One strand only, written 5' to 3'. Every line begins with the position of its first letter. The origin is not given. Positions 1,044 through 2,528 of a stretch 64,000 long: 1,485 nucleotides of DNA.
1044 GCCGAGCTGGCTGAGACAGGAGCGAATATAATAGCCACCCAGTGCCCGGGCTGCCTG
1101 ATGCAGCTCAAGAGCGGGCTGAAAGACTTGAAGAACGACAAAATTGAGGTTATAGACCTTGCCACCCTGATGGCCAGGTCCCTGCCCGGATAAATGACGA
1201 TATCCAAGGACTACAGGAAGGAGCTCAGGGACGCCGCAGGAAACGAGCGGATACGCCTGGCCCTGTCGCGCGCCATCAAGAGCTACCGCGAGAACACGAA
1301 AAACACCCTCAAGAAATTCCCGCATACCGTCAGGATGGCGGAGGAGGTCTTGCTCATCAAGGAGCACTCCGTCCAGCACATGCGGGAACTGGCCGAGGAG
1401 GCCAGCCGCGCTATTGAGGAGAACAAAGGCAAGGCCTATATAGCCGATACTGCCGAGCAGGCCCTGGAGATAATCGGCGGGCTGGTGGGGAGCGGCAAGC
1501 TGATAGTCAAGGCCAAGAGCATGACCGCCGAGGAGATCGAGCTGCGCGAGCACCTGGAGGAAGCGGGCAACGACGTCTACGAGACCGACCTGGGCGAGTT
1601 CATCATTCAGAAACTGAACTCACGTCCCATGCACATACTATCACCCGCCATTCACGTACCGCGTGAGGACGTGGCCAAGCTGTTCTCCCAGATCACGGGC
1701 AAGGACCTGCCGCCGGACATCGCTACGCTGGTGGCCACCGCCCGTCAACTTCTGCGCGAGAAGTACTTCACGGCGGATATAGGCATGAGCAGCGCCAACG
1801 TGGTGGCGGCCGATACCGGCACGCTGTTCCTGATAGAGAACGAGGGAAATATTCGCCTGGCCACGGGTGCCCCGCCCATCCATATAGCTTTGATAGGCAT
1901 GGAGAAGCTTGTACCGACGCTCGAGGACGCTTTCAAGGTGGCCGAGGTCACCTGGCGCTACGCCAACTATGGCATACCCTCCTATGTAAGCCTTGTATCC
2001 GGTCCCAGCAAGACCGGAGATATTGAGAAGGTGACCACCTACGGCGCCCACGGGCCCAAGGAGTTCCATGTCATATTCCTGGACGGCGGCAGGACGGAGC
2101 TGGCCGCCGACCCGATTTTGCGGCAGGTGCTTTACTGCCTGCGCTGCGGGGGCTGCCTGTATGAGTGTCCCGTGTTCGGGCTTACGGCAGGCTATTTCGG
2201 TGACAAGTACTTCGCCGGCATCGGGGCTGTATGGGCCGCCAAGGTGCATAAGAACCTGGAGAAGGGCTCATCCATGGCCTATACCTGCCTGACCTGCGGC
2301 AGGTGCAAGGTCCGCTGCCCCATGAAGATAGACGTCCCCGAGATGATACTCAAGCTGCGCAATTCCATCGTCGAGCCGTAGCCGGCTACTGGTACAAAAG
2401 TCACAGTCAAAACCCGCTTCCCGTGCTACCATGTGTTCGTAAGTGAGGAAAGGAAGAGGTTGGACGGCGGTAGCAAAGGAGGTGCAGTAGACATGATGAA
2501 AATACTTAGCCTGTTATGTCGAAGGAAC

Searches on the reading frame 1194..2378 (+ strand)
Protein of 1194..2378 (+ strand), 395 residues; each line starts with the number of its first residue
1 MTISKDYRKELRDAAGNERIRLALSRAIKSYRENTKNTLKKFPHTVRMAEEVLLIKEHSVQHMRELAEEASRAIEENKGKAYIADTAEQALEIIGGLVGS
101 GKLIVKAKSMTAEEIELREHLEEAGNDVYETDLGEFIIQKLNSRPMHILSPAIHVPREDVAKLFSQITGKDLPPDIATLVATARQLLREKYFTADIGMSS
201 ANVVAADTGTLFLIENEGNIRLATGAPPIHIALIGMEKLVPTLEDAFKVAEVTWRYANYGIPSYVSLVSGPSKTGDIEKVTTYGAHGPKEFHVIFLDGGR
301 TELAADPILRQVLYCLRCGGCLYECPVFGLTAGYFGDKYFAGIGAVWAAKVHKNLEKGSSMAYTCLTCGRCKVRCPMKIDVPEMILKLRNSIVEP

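Call 29: find_encoding_contigs(protein=window:1194-2378:+, flank=10000, max_places=1)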
Protein window:1194-2378:+ (395 aa): 6 contigs read that carry it; 1 place shown.
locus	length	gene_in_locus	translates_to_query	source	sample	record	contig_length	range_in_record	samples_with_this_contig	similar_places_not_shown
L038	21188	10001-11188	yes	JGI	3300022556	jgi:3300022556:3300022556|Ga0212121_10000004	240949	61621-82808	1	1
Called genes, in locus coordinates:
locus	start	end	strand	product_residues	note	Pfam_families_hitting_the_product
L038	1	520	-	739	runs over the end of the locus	PF00580:UvrD-helicase, PF13086:AAA_11 (weak), PF13245:AAA_19, PF13604:AAA_30 (faint), PF13361:UvrD_C, PF13538:UvrD_C_2, PF21196:PcrA_UvrD_tudor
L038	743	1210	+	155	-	PF12900:Pyridox_ox_2, PF01243:PNPOx_N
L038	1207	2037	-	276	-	PF07819:PGAP1 (faint), PF02230:Abhydrolase_2 (faint), PF12146:Hydrolase_4, PF00561:Abhydrolase_1, PF12697:Abhydrolase_6, PF20408:Abhydrolase_11 (faint)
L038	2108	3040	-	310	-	PF09394:Inhibitor_I42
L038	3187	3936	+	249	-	PF00702:Hydrolase, PF13419:HAD_2 (weak), PF13242:Hydrolase_like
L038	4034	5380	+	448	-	PF01946:Thi4 (weak), PF01266:DAO, PF07992:Pyr_redox_2 (faint), PF13738:Pyr_redox_3 (faint)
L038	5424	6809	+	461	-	PF00324:AA_permease, PF13520:AA_permease_2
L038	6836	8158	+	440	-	PF00282:Pyridoxal_deC, PF00266:Aminotran_5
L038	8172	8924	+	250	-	PF01925:TauE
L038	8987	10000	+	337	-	PF02754:CCG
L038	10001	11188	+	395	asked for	PF02589:LUD_dom, PF13187:Fer4_9 (faint), PF13237:Fer4_10 (faint), PF13183:Fer4_8, PF13534:Fer4_17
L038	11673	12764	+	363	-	PF22847:Glyco_hydro_43_rel (faint), PF00251:Glyco_hydro_32N (faint)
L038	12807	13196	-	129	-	PF07843:DUF1634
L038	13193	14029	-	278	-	PF01925:TauE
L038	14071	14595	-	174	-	PF12675:DUF3795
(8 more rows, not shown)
